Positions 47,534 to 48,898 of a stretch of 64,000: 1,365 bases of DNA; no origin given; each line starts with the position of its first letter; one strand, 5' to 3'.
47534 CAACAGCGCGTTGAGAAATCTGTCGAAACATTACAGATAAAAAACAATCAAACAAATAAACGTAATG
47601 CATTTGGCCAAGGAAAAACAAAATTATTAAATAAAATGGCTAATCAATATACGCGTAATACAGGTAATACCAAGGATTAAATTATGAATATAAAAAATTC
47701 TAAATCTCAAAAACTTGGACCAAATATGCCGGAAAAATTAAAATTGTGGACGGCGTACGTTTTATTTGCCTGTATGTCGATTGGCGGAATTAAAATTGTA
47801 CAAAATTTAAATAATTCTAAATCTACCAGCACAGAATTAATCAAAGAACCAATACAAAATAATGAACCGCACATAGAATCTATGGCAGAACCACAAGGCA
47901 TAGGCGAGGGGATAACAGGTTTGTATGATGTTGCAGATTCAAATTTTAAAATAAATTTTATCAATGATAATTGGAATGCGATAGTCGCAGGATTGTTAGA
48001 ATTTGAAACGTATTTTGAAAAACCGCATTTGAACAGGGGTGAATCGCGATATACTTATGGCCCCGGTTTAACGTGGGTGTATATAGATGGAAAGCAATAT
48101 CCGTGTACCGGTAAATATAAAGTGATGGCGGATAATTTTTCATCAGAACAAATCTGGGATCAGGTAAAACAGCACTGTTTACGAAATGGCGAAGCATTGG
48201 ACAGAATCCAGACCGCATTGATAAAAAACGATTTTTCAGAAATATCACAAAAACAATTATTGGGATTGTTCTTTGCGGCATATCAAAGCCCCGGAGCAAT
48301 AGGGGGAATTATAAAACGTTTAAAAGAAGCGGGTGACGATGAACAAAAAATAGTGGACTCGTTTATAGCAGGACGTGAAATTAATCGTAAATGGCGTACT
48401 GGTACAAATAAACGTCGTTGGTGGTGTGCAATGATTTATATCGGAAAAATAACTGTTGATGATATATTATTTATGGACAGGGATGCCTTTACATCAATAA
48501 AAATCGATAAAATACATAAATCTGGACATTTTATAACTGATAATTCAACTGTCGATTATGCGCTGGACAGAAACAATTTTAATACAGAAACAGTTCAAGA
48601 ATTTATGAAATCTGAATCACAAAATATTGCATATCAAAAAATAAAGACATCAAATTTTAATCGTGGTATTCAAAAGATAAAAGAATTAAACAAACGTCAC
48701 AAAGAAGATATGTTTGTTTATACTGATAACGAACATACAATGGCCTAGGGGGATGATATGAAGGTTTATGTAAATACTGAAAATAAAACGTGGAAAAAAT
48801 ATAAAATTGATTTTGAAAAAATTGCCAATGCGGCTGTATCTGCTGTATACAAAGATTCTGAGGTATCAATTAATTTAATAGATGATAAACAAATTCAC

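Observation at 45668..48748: Tandem membrane-anchored proteins with a divergent GH24 (phage lysozyme)-like domain and no phage context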

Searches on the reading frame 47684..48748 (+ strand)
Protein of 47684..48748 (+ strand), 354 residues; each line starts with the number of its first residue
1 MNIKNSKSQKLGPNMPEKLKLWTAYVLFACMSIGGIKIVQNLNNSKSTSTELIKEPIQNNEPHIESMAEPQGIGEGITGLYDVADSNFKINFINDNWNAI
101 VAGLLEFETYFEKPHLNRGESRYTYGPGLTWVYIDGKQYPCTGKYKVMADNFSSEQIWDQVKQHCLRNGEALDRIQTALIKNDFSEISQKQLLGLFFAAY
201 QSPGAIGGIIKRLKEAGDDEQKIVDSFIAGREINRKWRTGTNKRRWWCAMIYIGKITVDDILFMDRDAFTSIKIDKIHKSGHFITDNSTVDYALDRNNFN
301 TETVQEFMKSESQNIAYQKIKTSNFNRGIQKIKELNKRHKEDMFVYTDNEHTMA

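Call 3: search_protein_families(library=pfam, proteins=[window:47684-48748:+], max_evalue=1)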
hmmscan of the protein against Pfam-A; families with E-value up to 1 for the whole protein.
window:47684-48748:+ (354 aa): 1 family
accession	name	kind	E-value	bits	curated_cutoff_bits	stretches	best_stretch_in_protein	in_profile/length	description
PF24135.1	DUF7402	-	0.069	13.7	27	1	216-318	15-114/133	Domain of unknown function (DUF7402)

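Call 5: find_homologous_proteins(query=window:47684-48748:+)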
Query window:47684-48748:+ (354 aa): 13 proteins with E <= 0.001 among 2417 candidates.
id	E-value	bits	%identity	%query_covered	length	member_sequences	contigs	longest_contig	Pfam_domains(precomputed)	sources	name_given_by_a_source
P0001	3.8e-234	794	97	100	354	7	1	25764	-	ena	-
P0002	3.0e-94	334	48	96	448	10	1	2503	-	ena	-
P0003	4.7e-91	324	47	98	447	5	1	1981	-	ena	-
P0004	1.4e-86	309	48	85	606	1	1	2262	PF13414.13,PF00515.35,PF13424.13,PF07719.24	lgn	-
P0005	5.2e-86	307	50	82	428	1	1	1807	PF13419.13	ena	-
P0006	1.5e-85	305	45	97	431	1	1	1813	-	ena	-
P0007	4.2e-83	297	48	83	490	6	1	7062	-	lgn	-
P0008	2.5e-82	295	49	74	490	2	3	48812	-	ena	-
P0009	2.5e-79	285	53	66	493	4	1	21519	-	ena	-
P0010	3.2e-78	281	45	82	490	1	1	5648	-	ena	-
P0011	3.3e-78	281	43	97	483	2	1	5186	-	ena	-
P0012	8.1e-78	280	47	85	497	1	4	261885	-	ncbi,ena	-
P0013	2.9e-76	275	42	97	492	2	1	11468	-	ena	-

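Call 6: search_solved_structures(query=window:47684-48748:+, max_evalue=10)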
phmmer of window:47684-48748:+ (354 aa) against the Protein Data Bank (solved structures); distinct sequences matched with E-value up to 10: 4.
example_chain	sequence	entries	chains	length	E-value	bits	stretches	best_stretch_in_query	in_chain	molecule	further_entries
7mcd_A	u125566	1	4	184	0.00037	22.8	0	302-347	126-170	AI-designed TIM-barrel F15C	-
6ub0_A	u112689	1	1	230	0.19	13.9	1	61-132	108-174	Glyco_hydro_cc domain-containing protein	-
6uay_A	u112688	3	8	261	0.24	13.6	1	61-132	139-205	GLYCOSIDE HYDROLASE | Glyco_hydro_cc domain-containing protein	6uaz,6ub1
8xku_D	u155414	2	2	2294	0.61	12.3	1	90-162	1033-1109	Protein Ycf2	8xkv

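Call 7: search_protein_families(library=ncbifam, proteins=[window:47684-48748:+], max_evalue=1)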
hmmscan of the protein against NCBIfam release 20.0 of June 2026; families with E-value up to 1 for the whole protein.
window:47684-48748:+ (354 aa): 0 families

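Call 11: search_solved_structures(query=A1, max_evalue=10, show_alignments=3)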
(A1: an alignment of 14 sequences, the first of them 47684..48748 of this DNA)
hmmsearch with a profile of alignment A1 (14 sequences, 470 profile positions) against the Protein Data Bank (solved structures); distinct sequences matched with E-value up to 10: 0.

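Call 12: search_protein_families(library=phrogs, proteins=[window:47684-48748:+], max_evalue=1)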
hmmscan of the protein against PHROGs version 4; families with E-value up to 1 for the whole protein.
window:47684-48748:+ (354 aa): 2 families
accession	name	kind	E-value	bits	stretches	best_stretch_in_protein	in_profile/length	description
phrog_29197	-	unknown function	0.12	13.4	1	259-338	84-162/187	-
phrog_21010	-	unknown function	0.13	13.4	1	249-289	48-89/160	-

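Call 13: find_encoding_contigs(protein=P0012, flank=10000, max_places=3)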
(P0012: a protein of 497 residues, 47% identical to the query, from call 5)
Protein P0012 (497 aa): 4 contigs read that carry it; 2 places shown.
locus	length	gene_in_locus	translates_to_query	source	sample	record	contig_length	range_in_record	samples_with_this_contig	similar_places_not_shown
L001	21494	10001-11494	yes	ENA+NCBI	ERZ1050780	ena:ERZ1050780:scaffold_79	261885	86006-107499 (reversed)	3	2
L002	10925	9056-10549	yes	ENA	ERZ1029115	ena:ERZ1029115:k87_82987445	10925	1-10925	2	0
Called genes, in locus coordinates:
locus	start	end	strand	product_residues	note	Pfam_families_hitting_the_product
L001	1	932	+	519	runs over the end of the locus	PF07549:Sec_GG (faint), PF21760:SecD_1st, PF22599:SecDF_P1_head, PF02355:SecD_SecF_C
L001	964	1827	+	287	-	PF07549:Sec_GG, PF02355:SecD_SecF_C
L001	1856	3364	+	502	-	PF00595:PDZ, PF13180:PDZ_2 (faint), PF17820:PDZ_6, PF03572:Peptidase_S41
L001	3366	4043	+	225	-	PF01569:PAP2, PF14378:PAP2_3 (weak)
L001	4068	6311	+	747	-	PF17854:FtsK_alpha, PF01580:FtsK_SpoIIIE, PF01935:DUF87, PF09397:FtsK_gamma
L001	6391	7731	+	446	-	-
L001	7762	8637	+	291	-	-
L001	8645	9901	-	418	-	PF05496:RuvB_N, PF06068:TIP49 (weak), PF13173:AAA_14 (weak), PF14532:Sigma54_activ_2 (weak), PF00004:AAA, PF07728:AAA_5 (weak), PF16193:AAA_assoc_2, PF12002:MgsA_C, +4 more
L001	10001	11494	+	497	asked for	-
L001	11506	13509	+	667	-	PF02130:YbeY, PF20154:LNT_N, PF00795:CN_hydrolase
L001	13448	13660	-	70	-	PF13467:RHH_4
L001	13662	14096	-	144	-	-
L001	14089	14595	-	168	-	-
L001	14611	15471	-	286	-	-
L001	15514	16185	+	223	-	-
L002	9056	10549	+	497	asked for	-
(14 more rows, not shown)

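Call 14: find_related_loci(query=A1, collection=genome_contigs, flank=6000)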
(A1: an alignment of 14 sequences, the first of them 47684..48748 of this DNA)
Query A1 (354 aa) in genome_contigs; peptide patterns used: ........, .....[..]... (x = any residue, [..] = any of these).
24 stretches matched a pattern; 15 encode a relative of the query (tblastn E <= 1e-3); 15 distinct loci.
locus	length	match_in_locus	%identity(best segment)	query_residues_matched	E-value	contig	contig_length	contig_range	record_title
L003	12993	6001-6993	48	9-348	4e-99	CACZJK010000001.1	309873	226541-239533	MAG: uncultured proteobacterium isolate RUG12675 genome assembly, contig: RUG12675_asm_1, whole genome shotgun sequence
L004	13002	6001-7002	47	9-354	5e-99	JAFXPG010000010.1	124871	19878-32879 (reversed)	MAG: Alphaproteobacteria bacterium isolate RGIG6621 Sheep_Rumen-1__c879118, whole genome shotgun sequence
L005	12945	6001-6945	48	18-310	4e-91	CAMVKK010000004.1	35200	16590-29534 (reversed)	MAG TPA_asm: uncultured Alphaproteobacteria bacterium isolate SRR8387720_bin.81_metaWRAP_v1.3_MAG genome assembly, conti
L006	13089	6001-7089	42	9-354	2e-87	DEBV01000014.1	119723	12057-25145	MAG TPA_asm: Alphaproteobacteria bacterium UBA2947 UBA2947_contig_2005, whole genome shotgun sequence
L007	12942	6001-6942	47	9-310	4e-86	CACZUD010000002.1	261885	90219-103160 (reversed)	MAG: uncultured proteobacterium isolate RUG12958 genome assembly, contig: RUG12958_asm_2, whole genome shotgun sequence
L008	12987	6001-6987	43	4-312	1e-82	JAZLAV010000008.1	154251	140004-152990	MAG: Candidatus Enterousia sp. isolate T1900045072_TC20190066.MAGScoT_cleanbin_000021 SGB_4619_k141_1004810, whole genom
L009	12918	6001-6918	45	6-296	7e-82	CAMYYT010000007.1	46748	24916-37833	MAG TPA_asm: uncultured proteobacterium isolate SRR10912537_bin.24_metaWRAP_v1.3_MAG genome assembly, contig: ERZ1421001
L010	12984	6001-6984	43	13-312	6e-80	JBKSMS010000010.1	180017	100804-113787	MAG: Alphaproteobacteria bacterium isolate 82_22-119 k141_1282061, whole genome shotgun sequence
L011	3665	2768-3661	44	4-284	1e-73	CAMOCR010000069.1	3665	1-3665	MAG: uncultured Alphaproteobacteria bacterium isolate SRR873604_bin.19_metaWRAP_v1.3_MAG genome assembly, contig: NODE_9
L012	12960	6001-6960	38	13-309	5e-64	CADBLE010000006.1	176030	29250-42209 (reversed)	MAG: uncultured proteobacterium isolate RUG14070 genome assembly, contig: RUG14070_asm_6, whole genome shotgun sequence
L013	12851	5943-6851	38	16-308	3e-62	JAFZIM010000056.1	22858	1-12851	MAG: Alphaproteobacteria bacterium isolate RGIG7797 Water_buffalos_Reticulum-1__c517842, whole genome shotgun sequence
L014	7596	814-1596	42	53-308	2e-58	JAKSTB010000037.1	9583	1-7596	MAG: Alphaproteobacteria bacterium isolate Horse_feces296 MAG296_37, whole genome shotgun sequence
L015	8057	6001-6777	42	53-308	8e-57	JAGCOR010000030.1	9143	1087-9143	MAG: Alphaproteobacteria bacterium isolate RGIG9983 Yak_Reticulum-3__c1393033, whole genome shotgun sequence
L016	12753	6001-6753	44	55-308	6e-61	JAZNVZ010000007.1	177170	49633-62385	MAG: Candidatus Enterousia sp. isolate T1900044786_TS20190252.MAGScoT_cleanbin_000030 SGB_2617_k141_787558, whole genome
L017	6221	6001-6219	56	81-152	1e-20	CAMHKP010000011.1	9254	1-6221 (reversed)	MAG: uncultured Alphaproteobacteria bacterium isolate SRR11784293_bin.8_metaWRAP_v1.3_MAG genome assembly, contig: ERZ12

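Call 17: predict_structure(alignment_id=A1)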
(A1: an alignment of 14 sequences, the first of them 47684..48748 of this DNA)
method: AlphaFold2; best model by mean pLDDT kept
length: 354 residues; sequences in the alignment: 14
mean_pLDDT: 72.9   pTM: 0.65
mean pLDDT of the five models: 72.9, 70.0, 63.7, 58.4, 57.4
residues with pLDDT >= 90: 151; 70-90: 73; 50-70: 35; < 50: 95
segments of 3 or more residues with pLDDT < 50: 1-16, 32-77, 314-325, 342-354
pLDDT, mean of each block of 10 residues (from residue 1): 32 45 53 41 30 27 29 46 93 91 86 87 91 93 96 92 90 95 94 94 89 96 92 59 93 92 86 91 94 87 84 47 49 59 41 34
secondary structure, 60 per line:
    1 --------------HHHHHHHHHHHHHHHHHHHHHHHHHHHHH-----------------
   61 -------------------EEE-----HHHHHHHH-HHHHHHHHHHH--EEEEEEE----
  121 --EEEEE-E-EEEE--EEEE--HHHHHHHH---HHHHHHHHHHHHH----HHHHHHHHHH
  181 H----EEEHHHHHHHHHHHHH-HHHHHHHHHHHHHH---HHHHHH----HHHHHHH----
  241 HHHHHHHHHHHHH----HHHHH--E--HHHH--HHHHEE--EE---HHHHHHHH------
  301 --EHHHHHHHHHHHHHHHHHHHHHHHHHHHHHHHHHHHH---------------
elements in order: H15-43 E80-82 H88-95 H97-107 E110-116 E123-127 E131-134 E137-140 H143-150 H154-166 H171-181 E186-188 H189-201 H203-216 H220-225 H230-236 H241-253 H258-262 H268-271 H274-277 H287-294 H304-339

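Call 20: fold_search(model_id=the predicted structure, library=pdb)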
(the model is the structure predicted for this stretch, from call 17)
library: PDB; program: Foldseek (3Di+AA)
matches with E <= 10: 63; with E <= 0.001: 0
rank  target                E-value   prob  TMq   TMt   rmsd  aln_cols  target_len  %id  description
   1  6et6                  3.8e-03  1.00  0.33  0.69   3.7       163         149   20  Crystal structure of muramidase from Acinetobacter baumannii AB 5075UW prophage (released 2018-09-05)
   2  9kbq_A                6.4e-03  1.00  0.31  0.66   5.4       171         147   19  Crystal structure of PHAb10, a peptidoglycan hydrolase with thermal stability and broad-spectrum (released 2024-11-27)
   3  8app_A                7.5e-03  1.00  0.31  0.52   5.8       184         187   16  AbLys1 endolysin from Acinetobacter baumannii phage AbTZA1 (released 2022-12-07)
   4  9kbs_A                8.3e-03  1.00  0.31  0.68   5.2       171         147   18  Crystal structure of PHAb11, another peptidoglycan hydrolase with thermal stability and broad-spectrum (released 2024-11-27)
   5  8hp8_B                8.7e-03  1.00  0.32  0.61   4.7       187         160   15  Crystal Structure of Engineered Endolysin EC340 derived from Gram-Negative Bacteria targeted Bacteriophage (released 2023-05-17)
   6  9kbs_B                1.0e-02  1.00  0.30  0.65   5.4       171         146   20  Crystal structure of PHAb11, another peptidoglycan hydrolase with thermal stability and broad-spectrum (released 2024-11-27)
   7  7m5i_B                1.2e-02  1.00  0.31  0.63   4.6       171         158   18  Endolysin from Escherichia coli O157:H7 phage FAHEc1 (released 2021-08-04)
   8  7m5i_A                1.5e-02  1.00  0.31  0.63   4.8       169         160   16  Endolysin from Escherichia coli O157:H7 phage FAHEc1 (released 2021-08-04)
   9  8app_C                1.5e-02  1.00  0.31  0.51   9.0       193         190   17  AbLys1 endolysin from Acinetobacter baumannii phage AbTZA1 (released 2022-12-07)
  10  3hde_C                2.1e-02  0.99  0.28  0.52   6.9       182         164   13  Crystal structure of full-length endolysin R21 from phage 21 (released 2009-11-03)
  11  4zpu_A                2.6e-02  1.00  0.30  0.59   6.3       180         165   13  The structure of DLP12 endolysin exhibits likely active and inactive conformations. (released 2015-06-03)
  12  8app_D                2.7e-02  0.99  0.31  0.54   8.4       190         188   17  AbLys1 endolysin from Acinetobacter baumannii phage AbTZA1 (released 2022-12-07)
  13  8hp8_A                3.2e-02  0.99  0.29  0.56   7.0       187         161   14  Crystal Structure of Engineered Endolysin EC340 derived from Gram-Negative Bacteria targeted Bacteriophage (released 2023-05-17)
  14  3hde_A                5.9e-02  0.99  0.32  0.61   5.7       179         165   13  Crystal structure of full-length endolysin R21 from phage 21 (released 2009-11-03)
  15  6h9d_A                6.2e-02  0.99  0.29  0.60   5.4       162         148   14  Muramidase domain of SpmX from Asticaccaulis excentricus (released 2019-05-22)
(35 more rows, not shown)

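Call 21: fold_search(model_id=the predicted structure, library=viral)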
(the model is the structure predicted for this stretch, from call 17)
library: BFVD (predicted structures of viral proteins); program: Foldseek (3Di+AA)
matches with E <= 10: 72; with E <= 0.001: 1
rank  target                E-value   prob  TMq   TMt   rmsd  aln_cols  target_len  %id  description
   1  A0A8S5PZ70            7.1e-04  1.00  0.37  0.27  13.5       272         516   14  Lysozyme [Podoviridae sp. ctack17]
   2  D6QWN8                1.5e-03  1.00  0.31  0.55   8.2       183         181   18  (no name in the UniProt tables at hand)
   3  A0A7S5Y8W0            2.6e-03  1.00  0.31  0.59   6.2       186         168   19  (no name in the UniProt tables at hand)
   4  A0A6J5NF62            2.6e-03  1.00  0.29  0.16  21.8       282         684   11  Lysozyme [uncultured Caudovirales phage]
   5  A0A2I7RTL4            3.2e-03  1.00  0.31  0.44  20.9       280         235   14  (no name in the UniProt tables at hand)
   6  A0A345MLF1            5.6e-03  1.00  0.32  0.54   8.2       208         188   16  (no name in the UniProt tables at hand)
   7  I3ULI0                5.6e-03  1.00  0.32  0.52  12.7       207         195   18  (no name in the UniProt tables at hand)
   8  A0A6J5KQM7            1.1e-02  1.00  0.33  0.16  12.7       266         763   11  Endolysin [uncultured Caudovirales phage]
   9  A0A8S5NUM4            1.3e-02  0.99  0.25  0.34   6.8       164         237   17  Endolysin [Siphoviridae sp. ctqrl18]
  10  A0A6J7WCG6            2.1e-02  0.99  0.31  0.48   8.9       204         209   16  Lysozyme [uncultured Caudovirales phage]
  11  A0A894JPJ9            2.3e-02  0.99  0.28  0.52   5.9       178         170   16  (no name in the UniProt tables at hand)
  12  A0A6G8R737            4.2e-02  0.90  0.27  0.13  15.8       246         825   13  (no name in the UniProt tables at hand)
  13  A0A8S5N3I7            4.4e-02  0.99  0.29  0.28   5.3       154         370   19  Endolysin [Siphoviridae sp. ct5Px37]
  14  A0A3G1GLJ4            6.6e-02  0.96  0.28  0.51   6.8       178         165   16  Uncharacterized protein [Xanthomonas phage KPhi1]
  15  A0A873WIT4            1.2e-01  0.97  0.30  0.52   4.5       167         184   16  Endolysin [Providencia phage PSTNGR1]
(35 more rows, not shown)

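Call 22: search_protein_representatives(alignment_id=A1)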
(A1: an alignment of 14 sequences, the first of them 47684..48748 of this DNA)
Query: 14 sequences, 470 profile positions. Proteins with E-value up to 0.001 (for the whole library): 107; up to 1e-10: 94; up to 1e-30: 73. The best 107 are listed.
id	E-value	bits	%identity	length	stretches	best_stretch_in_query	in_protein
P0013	5.9e-216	734.2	-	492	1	1-469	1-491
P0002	4.8e-203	691.6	-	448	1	1-470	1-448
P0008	2.6e-193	659.6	-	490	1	1-469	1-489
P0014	1.5e-176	604.2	-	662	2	7-456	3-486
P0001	1.2e-147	508.9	-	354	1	107-468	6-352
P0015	7.9e-140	483.2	-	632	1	26-469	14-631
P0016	9.2e-122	423.6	-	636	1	7-459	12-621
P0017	3.1e-100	352.6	-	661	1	64-440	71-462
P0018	4.5e-87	309.3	-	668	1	61-455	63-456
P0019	2.3e-83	297.0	-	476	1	22-456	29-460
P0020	2.6e-82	293.5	-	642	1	1-460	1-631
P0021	1.6e-81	290.9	-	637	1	59-460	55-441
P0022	5.9e-80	285.8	-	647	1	45-456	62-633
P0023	2.0e-79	284.0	-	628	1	59-456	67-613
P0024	3.1e-64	233.9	-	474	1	25-443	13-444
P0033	8.5e-57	209.4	-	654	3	1-172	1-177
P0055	5.3e-50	187.0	-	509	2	1-162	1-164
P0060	5.5e-49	183.7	-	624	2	1-160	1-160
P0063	1.5e-46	175.6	-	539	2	1-160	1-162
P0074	1.5e-39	152.5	-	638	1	3-196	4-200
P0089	5.4e-21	91.4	-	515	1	21-167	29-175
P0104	1.3e-10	57.1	-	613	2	25-193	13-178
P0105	1.5e-10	56.9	-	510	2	25-176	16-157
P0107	6.4e-09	51.6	-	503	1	26-224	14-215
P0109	2.1e-07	46.6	-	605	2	28-175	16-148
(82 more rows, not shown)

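Call 34: search_protein_families(library=pfam, alignment_id=A2, max_evalue=10)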
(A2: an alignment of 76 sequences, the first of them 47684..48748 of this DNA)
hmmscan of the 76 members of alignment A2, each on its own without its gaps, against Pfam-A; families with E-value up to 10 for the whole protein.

A. member 1, window:47684-48748:+ (354 aa): 1 family
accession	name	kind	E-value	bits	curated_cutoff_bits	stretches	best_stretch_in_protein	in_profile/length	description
PF24135.1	DUF7402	-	0.069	13.7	27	1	216-318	15-114/133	Domain of unknown function (DUF7402)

B. families by the number of members that match (of 76 scanned): 156 families (the first 25 are shown)
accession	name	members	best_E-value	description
PF07719.23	TPR_2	48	4.5e-17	Tetratricopeptide repeat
PF00515.34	TPR_1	47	7.4e-16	Tetratricopeptide repeat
PF13431.12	TPR_17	47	4.2e-12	Tetratricopeptide repeat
PF13424.12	TPR_12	47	1.3e-11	Tetratricopeptide repeat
PF13181.12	TPR_8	46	1e-11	Tetratricopeptide repeat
PF13414.12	TPR_11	45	9.3e-13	TPR repeat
PF14559.12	TPR_19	45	1.1e-12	Tetratricopeptide repeat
PF13432.12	TPR_16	45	1.1e-11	Tetratricopeptide repeat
PF13428.12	TPR_14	45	2.6e-09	Tetratricopeptide repeat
PF13174.12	TPR_6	43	2.3e-07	Tetratricopeptide repeat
PF13374.12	TPR_10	42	2.3e-07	Tetratricopeptide repeat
PF13176.12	TPR_7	38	3.1e-07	Tetratricopeptide repeat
PF23914.1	TPR_CcmH_CycH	30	9.6e-05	Cytochrome c-type biogenesis protein H TPR domain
PF24575.1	TPR_Slam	27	0.00096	Surface lipoprotein assembly modifier, N-terminal TPR repeats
PF25064.1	ARM_TT21_5th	25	2.1e-05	TT21 fifth ARM repeats domain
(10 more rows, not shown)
